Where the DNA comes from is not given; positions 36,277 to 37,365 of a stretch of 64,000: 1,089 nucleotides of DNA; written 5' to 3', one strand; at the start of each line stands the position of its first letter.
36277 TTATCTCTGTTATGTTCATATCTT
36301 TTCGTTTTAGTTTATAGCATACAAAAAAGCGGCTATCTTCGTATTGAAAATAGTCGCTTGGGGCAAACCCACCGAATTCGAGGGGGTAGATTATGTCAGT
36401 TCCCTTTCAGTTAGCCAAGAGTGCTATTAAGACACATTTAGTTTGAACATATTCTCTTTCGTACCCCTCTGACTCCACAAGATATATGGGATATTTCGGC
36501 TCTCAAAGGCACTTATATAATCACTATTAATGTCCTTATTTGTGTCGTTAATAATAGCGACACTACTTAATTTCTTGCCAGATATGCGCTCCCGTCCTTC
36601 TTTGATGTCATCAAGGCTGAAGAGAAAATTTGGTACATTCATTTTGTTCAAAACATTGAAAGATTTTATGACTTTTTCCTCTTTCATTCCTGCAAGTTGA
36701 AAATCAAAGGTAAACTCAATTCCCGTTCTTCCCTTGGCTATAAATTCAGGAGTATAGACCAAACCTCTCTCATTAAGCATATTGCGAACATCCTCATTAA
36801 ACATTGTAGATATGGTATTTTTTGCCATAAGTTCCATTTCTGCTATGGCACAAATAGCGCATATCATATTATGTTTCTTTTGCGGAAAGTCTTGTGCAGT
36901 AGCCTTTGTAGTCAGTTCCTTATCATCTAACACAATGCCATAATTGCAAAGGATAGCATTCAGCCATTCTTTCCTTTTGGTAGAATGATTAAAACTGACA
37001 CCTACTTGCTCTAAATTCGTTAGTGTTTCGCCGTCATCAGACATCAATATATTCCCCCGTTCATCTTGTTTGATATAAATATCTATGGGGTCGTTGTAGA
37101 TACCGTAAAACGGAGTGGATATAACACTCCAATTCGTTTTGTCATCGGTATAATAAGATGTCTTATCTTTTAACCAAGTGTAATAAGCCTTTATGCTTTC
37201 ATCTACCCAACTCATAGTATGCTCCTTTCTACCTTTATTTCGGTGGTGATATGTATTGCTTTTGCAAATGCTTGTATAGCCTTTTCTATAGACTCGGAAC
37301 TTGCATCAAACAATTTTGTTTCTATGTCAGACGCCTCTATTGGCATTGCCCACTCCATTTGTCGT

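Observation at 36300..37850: Low-GC two-gene moron (unknown 175-aa protein plus a DUF1828/1829-like protein) inserted inside the lysis cassette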

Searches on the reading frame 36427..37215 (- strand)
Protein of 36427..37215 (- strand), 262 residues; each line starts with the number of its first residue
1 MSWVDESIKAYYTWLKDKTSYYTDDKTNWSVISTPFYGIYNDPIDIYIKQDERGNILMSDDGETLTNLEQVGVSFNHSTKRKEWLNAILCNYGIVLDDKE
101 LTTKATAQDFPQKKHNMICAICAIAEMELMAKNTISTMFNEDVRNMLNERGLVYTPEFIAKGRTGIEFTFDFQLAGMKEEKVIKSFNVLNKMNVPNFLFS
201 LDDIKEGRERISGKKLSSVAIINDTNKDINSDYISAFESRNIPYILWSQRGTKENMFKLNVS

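Call 4: search_protein_families(library=pfam, proteins=[window:36427-37215:-], max_evalue=0.1)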
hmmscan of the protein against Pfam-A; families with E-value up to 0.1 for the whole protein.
window:36427-37215:- (262 aa): 2 families
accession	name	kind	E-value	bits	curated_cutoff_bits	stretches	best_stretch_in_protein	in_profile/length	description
PF08861.15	DUF1828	-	2.9e-26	92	22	1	34-124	1-91/91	Domain of unknown function DUF1828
PF08862.16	DUF1829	-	7.9e-21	74.8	22.2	1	162-250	1-87/87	Domain of unknown function DUF1829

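Call 5: search_protein_families(library=padloc, proteins=[window:36427-37215:-], max_evalue=1)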
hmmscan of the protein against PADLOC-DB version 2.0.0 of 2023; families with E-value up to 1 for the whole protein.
window:36427-37215:- (262 aa): 2 families
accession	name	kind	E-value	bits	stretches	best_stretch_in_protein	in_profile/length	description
PDLC04539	PDC-M24B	-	2.2e-85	284.3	1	1-253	1-249/255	-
PDLC04540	PDC-M24B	-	4.2e-16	57.3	1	25-193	20-188/256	-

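Call 6: search_protein_families(library=phrogs, proteins=[window:36427-37215:-], max_evalue=0.01)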
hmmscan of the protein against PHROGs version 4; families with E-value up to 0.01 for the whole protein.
window:36427-37215:- (262 aa): 3 families
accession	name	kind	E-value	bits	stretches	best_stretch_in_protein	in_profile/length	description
phrog_5059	-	unknown function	4.9e-63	213.9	1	6-257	6-256/259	-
phrog_1960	-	unknown function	1.2e-09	38.9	1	28-175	22-170/246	-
phrog_36532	-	unknown function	2.7e-05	25.1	1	112-249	39-167/186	-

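Call 17: find_related_loci(query=window:36427-37215:-, collection=viral_contigs, flank=6000)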
Query window:36427-37215:- (262 aa) in viral_contigs; peptide patterns used: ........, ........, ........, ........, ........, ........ (x = any residue, [..] = any of these).
3 stretches matched a pattern, but none encodes a relative of the query by tblastn (E <= 1e-3).

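Call 24: find_homologous_proteins(query=window:36427-37215:-, max_evalue=0.001)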
Query window:36427-37215:- (262 aa): 184 proteins with E <= 0.001 among 432 candidates; the best 120 are listed.
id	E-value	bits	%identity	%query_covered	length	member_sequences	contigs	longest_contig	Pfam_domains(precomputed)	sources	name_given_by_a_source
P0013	7.9e-164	561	95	100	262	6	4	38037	PF08862.17,PF08861.16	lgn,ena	-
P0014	1.7e-158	544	92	100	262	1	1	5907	PF08862.17,PF08861.16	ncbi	-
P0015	5.5e-145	499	85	100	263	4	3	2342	PF08862.17,PF08861.16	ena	-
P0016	1.1e-143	495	84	100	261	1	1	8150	PF08862.17,PF08861.16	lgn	-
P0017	3.4e-140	484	82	100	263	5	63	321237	PF08862.17,PF08861.16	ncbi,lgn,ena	-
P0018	5.3e-139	480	81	100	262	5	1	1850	PF08862.17,PF08861.16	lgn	-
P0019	1.2e-133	462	94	83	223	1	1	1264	PF08862.17,PF08861.16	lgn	-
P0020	1.2e-122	426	72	100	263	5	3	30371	PF08862.17,PF08861.16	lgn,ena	-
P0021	2.2e-116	406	67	100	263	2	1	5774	PF08862.17,PF08861.16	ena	-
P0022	1.6e-112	393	66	100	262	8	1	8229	PF08862.17,PF08861.16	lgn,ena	-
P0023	4.9e-108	378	64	100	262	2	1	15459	PF08862.17,PF08861.16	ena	-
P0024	1.0e-100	354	62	100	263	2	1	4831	PF08862.17,PF08861.16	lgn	-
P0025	2.7e-99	350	59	99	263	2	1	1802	PF08862.17,PF08861.16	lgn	-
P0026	1.2e-97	344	57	99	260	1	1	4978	PF08862.17,PF08861.16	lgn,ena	-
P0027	1.9e-97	344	58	99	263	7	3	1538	PF08862.17,PF08861.16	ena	-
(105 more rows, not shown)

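Call 25: find_encoding_contigs(protein=P0013, flank=10000, max_places=4)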
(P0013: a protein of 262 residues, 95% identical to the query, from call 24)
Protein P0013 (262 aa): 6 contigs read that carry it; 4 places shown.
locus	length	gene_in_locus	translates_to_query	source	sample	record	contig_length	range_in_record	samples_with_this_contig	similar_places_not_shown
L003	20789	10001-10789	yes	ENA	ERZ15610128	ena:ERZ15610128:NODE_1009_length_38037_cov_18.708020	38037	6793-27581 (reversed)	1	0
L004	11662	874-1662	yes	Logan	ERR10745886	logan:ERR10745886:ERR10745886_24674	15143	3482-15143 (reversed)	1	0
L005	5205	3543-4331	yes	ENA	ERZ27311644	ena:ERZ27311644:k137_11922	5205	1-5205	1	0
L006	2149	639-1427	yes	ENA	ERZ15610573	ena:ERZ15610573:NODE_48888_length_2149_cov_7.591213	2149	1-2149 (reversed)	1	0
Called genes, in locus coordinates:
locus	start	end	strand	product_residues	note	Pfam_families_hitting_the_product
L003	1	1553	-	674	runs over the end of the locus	-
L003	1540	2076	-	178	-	-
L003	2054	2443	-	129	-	-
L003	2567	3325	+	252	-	-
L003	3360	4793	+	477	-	PF17236:SU10_MCP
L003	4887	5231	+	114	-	-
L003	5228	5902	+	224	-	-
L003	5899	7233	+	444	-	-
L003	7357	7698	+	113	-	-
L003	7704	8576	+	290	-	PF03382:DUF285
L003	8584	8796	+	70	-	-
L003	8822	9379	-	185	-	-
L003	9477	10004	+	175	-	PF22398:DUF6978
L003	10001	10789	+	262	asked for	PF08861:DUF1828, PF08862:DUF1829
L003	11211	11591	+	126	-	PF24073:DUF7365 (weak)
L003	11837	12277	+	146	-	-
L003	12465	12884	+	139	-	PF08291:Peptidase_M15_3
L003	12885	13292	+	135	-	PF08774:VRR_NUC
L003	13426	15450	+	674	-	PF16510:P22_portal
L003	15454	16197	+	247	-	-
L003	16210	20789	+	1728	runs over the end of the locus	-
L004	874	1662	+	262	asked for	PF08861:DUF1828, PF08862:DUF1829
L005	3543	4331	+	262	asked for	PF08861:DUF1828, PF08862:DUF1829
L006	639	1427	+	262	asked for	PF08861:DUF1828, PF08862:DUF1829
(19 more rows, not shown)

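Call 26: find_encoding_contigs(protein=P0017, flank=10000, max_places=6)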
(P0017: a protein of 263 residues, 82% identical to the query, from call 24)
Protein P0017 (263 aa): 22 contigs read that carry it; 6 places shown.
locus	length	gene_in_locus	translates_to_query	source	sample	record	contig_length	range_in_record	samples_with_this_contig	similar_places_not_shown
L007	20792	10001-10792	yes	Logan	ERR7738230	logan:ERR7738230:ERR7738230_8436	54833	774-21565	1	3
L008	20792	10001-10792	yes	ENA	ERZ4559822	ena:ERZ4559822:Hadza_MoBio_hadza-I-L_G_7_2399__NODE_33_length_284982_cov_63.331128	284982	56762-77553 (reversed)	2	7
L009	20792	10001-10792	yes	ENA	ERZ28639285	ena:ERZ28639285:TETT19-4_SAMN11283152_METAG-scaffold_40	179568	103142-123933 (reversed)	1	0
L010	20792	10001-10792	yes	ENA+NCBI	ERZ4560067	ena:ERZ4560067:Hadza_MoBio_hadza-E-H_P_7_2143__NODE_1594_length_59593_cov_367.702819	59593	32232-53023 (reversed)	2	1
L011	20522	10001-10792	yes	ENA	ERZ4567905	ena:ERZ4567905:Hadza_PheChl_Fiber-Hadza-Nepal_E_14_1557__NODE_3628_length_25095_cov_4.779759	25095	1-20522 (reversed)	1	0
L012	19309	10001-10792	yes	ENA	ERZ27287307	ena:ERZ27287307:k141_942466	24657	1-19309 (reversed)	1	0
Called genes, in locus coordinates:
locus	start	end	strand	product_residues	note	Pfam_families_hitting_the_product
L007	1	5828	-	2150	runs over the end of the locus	PF20155:TMP_3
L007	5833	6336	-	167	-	-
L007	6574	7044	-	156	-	PF25223:DUF7841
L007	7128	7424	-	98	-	-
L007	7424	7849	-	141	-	-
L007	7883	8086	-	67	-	-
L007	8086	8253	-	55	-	-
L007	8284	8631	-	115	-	-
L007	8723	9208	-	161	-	-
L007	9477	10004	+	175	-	PF22398:DUF6978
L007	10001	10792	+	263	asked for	PF08861:DUF1828, PF08862:DUF1829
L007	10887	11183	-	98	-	-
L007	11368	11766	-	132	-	PF08774:VRR_NUC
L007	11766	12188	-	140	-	PF08291:Peptidase_M15_3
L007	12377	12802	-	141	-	-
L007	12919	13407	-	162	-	-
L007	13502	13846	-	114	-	-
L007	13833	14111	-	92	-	-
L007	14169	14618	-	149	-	-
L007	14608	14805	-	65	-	-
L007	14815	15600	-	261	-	-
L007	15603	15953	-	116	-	-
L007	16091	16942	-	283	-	-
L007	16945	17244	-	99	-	-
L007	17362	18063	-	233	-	-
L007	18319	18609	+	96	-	-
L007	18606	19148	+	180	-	-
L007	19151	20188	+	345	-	PF14362:DUF4407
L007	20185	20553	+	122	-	-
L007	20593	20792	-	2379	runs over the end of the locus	-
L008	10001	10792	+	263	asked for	PF08861:DUF1828, PF08862:DUF1829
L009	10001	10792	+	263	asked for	PF08861:DUF1828, PF08862:DUF1829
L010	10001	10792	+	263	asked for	PF08861:DUF1828, PF08862:DUF1829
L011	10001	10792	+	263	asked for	PF08861:DUF1828, PF08862:DUF1829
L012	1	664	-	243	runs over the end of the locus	-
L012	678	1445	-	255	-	-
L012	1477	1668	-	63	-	-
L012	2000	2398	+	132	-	-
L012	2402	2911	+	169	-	-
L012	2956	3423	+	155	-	-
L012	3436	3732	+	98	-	PF20619:DUF6804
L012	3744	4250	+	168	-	-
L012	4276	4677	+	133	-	-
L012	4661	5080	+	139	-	-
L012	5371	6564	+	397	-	PF13102:Phage_int_SAM_5, PF00589:Phage_integrase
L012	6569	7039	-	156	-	PF25223:DUF7841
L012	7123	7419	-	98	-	-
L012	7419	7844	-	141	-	-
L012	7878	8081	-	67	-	-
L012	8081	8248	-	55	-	-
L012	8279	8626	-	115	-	-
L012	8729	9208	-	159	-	-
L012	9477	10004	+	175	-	PF22398:DUF6978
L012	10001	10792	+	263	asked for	PF08861:DUF1828, PF08862:DUF1829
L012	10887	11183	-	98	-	-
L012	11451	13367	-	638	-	PF16510:P22_portal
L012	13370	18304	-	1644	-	-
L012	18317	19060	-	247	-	-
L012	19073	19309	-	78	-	?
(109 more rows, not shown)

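Call 27: search_solved_structures(query=window:36427-37215:-, max_evalue=10)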
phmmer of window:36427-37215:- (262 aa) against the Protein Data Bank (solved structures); distinct sequences matched with E-value up to 10: 2.
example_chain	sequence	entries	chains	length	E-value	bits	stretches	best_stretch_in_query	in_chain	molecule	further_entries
8x6f_E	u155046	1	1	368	0.059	16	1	15-63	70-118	RNA polymerase sigma factor SigA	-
8gxd_A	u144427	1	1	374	0.75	12.4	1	139-186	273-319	Glu/Leu/Phe/Val dehydrogenase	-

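Call 40: predict_structure(alignment_id=A3)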
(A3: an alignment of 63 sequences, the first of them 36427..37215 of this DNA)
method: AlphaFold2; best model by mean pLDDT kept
length: 262 residues; sequences in the alignment: 63
mean_pLDDT: 90.1   pTM: 0.61
mean pLDDT of the five models: 90.1, 88.7, 88.5, 88.5, 87.3
residues with pLDDT >= 90: 176; 70-90: 76; 50-70: 10; < 50: 0
segments of 3 or more residues with pLDDT < 50: none
pLDDT, mean of each block of 10 residues (from residue 1): 90 94 92 91 93 93 89 76 92 94 96 96 85 73 93 90 88 94 91 90 93 94 81 90 94 91 82
secondary structure, 60 per line:
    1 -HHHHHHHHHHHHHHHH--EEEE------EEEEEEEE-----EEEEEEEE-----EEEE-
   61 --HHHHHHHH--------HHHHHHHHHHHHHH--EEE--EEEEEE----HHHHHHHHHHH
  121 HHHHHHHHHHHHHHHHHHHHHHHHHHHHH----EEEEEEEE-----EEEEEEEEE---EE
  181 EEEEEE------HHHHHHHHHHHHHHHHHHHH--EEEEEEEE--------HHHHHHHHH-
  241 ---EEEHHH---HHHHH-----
elements in order: H2-17 E20-23 E30-37 E43-50 E56-59 H63-70 H79-92 E95-97 E100-105 H110-149 E154-161 E167-175 E179-186 H193-212 E215-222 H231-239 E244-246 H253-257

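Call 44: fold_search(model_id=the predicted structure, library=pdb)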
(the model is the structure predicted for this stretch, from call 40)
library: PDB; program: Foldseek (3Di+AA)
matches with E <= 10: 819; with E <= 0.001: 2
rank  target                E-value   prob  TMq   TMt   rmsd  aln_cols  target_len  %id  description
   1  9nl2_A                5.4e-04  1.00  0.27  0.08   6.8       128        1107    9  Structure of R2 retrotransposon protein from Platysternon megacephalum initiating target-primed reverse transcription (released 2025-06-18)
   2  1y88                  7.3e-04  1.00  0.34  0.47   3.6       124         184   14  Crystal Structure of Protein of Unknown Function AF1548 (released 2004-12-21)
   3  1xmx                  1.1e-03  0.99  0.30  0.22  11.1       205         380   12  Crystal structure of protein VC1899 from Vibrio cholerae (released 2004-11-16)
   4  8q42_B                3.0e-03  0.99  0.30  0.20   8.5       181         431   12  Crystal structure of cA4-bound Can2 (E341A) in complex with oligo-A DNA (released 2023-11-22)
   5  8q44_B                3.1e-03  0.99  0.30  0.20   8.5       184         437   12  Crystal structure of cA4-bound Can2 (E364R) in complex with oligo-T DNA (released 2023-11-22)
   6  9dou_A                3.8e-03  1.00  0.33  0.11   6.7       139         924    7  Taeniopygia guttata R2 retrotransposon (R2Tg) initiating target-primed reverse transcription (released 2025-05-21)
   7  8q3z_A                4.8e-03  1.00  0.34  0.23   5.3       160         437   11  Crystal structure of cA4-bound Can2 from Thermoanaerobacter brockii (released 2023-11-22)
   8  8q44_A                5.4e-03  1.00  0.30  0.19   4.6       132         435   13  Crystal structure of cA4-bound Can2 (E364R) in complex with oligo-T DNA (released 2023-11-22)
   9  8gy8_A                5.4e-03  0.89  0.26  0.20  13.8       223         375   10  The structure of Bax1 from Pyrococcus furiosus (released 2023-09-27)
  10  8z4i_A                6.9e-03  0.94  0.25  0.18  10.6       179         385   13  crystal structure of Cdn1 in complex with cA3 (released 2026-02-04)
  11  6p4w_B                8.8e-03  1.00  0.30  0.21   4.2       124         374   11  XPB helicase in a complex with truncated Bax1 from Sulfurisphaera tokodaii at 2.96 Angstrom resolution (released 2020-06-03)
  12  8q42_A                8.8e-03  0.95  0.34  0.23   9.8       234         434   12  Crystal structure of cA4-bound Can2 (E341A) in complex with oligo-A DNA (released 2023-11-22)
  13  9u49_A                8.8e-03  0.92  0.26  0.18   8.9       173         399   13  crystal structure of Cdn1 in complex with cA4 (released 2026-02-04)
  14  8q3y_A                1.2e-02  0.93  0.30  0.19   8.7       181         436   13  Crystal structure of apo Can2 from Thermoanaerobacter brockii (released 2023-11-22)
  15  4miw                  1.3e-02  0.72  0.23  0.33  14.1       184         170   10  High-resolution structure of the N-terminal endonuclease domain of the Lassa virus L polymerase (released 2014-03-19)
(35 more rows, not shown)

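Call 69: search_protein_families(library=padloc, proteins=[L003:11211-11591:+, L003:11837-12277:+, L003:8822-9379:-, L007:8723-9208:-, L007:10887-11183:-], max_evalue=0.01)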
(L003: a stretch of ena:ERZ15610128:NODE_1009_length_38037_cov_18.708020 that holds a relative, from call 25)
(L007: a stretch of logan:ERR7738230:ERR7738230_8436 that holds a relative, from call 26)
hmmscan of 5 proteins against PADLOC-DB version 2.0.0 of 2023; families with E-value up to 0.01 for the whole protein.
L003:11211-11591:+ (126 aa): 1 family
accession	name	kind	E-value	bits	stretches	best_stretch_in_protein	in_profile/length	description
PDLC00503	JetC1|JetC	-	0.00021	17.5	1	10-102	622-713/1146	DUF3584 domain; MukB-like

L003:11837-12277:+ (146 aa): 0 families

L003:8822-9379:- (185 aa): 0 families

L007:8723-9208:- (161 aa): 0 families

L007:10887-11183:- (98 aa): 0 families

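Call 70: search_protein_families(library=phrogs, proteins=[L003:11211-11591:+, L003:11837-12277:+, L003:8822-9379:-, L007:8723-9208:-, L007:10887-11183:-], max_evalue=0.001)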
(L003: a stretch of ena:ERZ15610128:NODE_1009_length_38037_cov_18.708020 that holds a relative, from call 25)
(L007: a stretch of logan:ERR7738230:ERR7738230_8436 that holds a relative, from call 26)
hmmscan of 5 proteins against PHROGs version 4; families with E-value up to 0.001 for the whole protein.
L003:11211-11591:+ (126 aa): 2 families
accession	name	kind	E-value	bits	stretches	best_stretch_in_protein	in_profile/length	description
phrog_9635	-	unknown function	1.9e-05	26.1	1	7-100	6-96/109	-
phrog_312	-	lysis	0.00086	20.3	0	27-96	36-107/173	Rz-like spanin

L003:11837-12277:+ (146 aa): 1 family
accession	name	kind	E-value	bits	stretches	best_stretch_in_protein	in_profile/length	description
phrog_1365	-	unknown function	7.5e-11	43.1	1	76-124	69-117/127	-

L003:8822-9379:- (185 aa): 0 families

L007:8723-9208:- (161 aa): 0 families

L007:10887-11183:- (98 aa): 0 families

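Call 82: search_dna_similar(query=window:36427-37215:-, collection=phages, mode=protein, max_rows=25)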
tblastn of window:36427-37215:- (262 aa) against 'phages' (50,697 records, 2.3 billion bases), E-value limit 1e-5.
Records with a match: 12; places in all: 14; records where one place covers at least 80% of the query: 7.
Best place of each record, by identity: <60% 12.
By first word of the organism name: Staphylococcus 5; Streptococcus 4; Lactobacillus 2; Latilactobacillus 1.
By host as written in the record: Staphylococcus aureus 2; - 2; Lactobacillus johnsonii 1; methicillin-resistant Staphylococcus aureus spa type t127 1; Staphylococcus pseudintermedius 1; Latilactobacillus curvatus TMW 1.1365 1; Streptococcus halotolerans HTS9 1; Streptococcus oralis ERR097399 1; and 2 more.
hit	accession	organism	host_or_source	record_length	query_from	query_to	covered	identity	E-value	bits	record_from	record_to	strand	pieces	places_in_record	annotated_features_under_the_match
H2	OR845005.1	Staphylococcus phage SA 1306 Kay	Staphylococcus aureus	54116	9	253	94%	28.5%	9e-17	85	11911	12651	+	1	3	record has no annotation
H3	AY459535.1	Lactobacillus prophage Lj965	-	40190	1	209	80%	33.2%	2e-23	104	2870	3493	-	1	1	putative protein (x2)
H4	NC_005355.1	Lactobacillus prophage Lj965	Lactobacillus johnsonii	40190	1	209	80%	33.2%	2e-23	104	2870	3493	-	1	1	DUF1828 domain-containing protein | hypothetical protein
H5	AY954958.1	Staphylococcus phage 37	-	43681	9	253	94%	28.0%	6e-18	89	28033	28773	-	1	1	ORF014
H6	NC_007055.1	Staphylococcus phage 37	Staphylococcus aureus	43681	9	253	94%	28.0%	6e-18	89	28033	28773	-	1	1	DUF1828 domain-containing protein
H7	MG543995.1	Staphylococcus phage UPMK_1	methicillin-resistant Staphylococcus ...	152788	9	253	94%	27.3%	1e-14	79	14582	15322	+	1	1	hypothetical protein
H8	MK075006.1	Staphylococcus phage phiSP119-3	Staphylococcus pseudintermedius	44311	9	249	92%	27.3%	2e-18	90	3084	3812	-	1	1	hypothetical protein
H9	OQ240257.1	Latilactobacillus phage TMW 1.1365 P3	Latilactobacillus curvatus TMW 1.1365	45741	32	251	84%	28.0%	2e-14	79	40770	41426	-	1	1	hypothetical protein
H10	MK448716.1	Streptococcus phage Javan249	Streptococcus halotolerans HTS9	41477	8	250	93%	25.1%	2e-13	75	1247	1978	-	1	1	hypothetical protein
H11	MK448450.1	Streptococcus satellite phage Javan357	Streptococcus oralis ERR097399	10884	9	198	73%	30.2%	9e-18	88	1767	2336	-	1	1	hypothetical protein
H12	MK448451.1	Streptococcus satellite phage Javan358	Streptococcus oralis ERR097400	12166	9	198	73%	30.2%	1e-17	88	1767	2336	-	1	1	hypothetical protein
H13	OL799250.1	Streptococcus phage MissF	Streptococcus mitis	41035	11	198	72%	30.2%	4e-19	92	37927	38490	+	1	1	hypothetical protein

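Call 84: get_annotated_region(hit=H6, flank=3000)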
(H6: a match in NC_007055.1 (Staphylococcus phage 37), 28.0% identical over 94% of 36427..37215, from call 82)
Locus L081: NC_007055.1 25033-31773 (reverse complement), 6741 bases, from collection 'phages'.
description: Staphylococcus phage 37, complete genome.
organism: Staphylococcus phage 37 (NCBI taxid 2936813)
taxonomy: Viruses; Duplodnaviria; Heunggongvirae; Uroviricota; Caudoviricetes; Azeredovirinae; Phietavirus; Phietavirus pv37
host: Staphylococcus aureus; source: -; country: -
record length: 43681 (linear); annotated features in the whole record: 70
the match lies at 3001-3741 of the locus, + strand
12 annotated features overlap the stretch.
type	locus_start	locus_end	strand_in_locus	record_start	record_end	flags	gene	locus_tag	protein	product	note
CDS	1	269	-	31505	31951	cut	-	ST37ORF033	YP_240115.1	anti-repressor Ant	-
CDS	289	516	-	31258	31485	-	-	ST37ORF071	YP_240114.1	transcriptional regulator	-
CDS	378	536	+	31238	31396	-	-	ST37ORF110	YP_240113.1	ORF110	-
CDS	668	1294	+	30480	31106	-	-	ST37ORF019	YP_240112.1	transcriptional repressor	-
CDS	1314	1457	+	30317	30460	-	-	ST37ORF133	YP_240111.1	ORF133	-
CDS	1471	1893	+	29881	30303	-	-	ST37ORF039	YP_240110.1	ORF039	-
CDS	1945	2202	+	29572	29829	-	-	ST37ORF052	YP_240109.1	ORF052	-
CDS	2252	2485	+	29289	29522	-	-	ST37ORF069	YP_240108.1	ORF069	-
CDS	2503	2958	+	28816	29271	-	-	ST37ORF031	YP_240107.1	ORF031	-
CDS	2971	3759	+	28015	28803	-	-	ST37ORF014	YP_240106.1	DUF1828 domain-containing protein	-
CDS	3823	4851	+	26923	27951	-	-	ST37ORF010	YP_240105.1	integrase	-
CDS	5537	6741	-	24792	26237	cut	-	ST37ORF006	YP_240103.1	endolysin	-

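Call 85: get_annotated_region(hit=H4, flank=3000)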
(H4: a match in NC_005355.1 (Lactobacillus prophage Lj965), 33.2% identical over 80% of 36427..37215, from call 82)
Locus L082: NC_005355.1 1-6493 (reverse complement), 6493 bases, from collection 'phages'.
description: Lactobacillus prophage Lj965, complete genome.
organism: Lactobacillus prophage Lj965 (NCBI taxid 139870)
taxonomy: Viruses; Duplodnaviria; Heunggongvirae; Uroviricota; Caudoviricetes
host: Lactobacillus johnsonii; source: -; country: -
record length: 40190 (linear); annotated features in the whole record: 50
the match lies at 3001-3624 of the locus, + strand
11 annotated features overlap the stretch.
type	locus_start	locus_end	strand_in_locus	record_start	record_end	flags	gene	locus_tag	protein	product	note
CDS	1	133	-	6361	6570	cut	-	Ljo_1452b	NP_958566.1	helix-turn-helix domain-containing protein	-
CDS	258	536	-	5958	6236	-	-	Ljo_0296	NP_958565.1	hypothetical protein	contains HTH domain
CDS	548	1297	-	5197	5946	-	-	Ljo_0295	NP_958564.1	antirepressor Ant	-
CDS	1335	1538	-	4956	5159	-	-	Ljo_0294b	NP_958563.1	helix-turn-helix transcriptional regulator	-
CDS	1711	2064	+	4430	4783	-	-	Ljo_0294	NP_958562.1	transcriptional regulator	-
CDS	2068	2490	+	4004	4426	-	-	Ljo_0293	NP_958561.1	metallo-protease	-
CDS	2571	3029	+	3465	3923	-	-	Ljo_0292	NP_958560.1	hypothetical protein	-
CDS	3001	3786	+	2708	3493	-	-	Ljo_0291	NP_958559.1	DUF1828 domain-containing protein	-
CDS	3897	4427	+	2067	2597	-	-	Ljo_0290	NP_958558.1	hypothetical protein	-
CDS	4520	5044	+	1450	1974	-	-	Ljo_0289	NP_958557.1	superinfection exclusion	-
CDS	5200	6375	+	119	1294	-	-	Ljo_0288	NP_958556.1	integrase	-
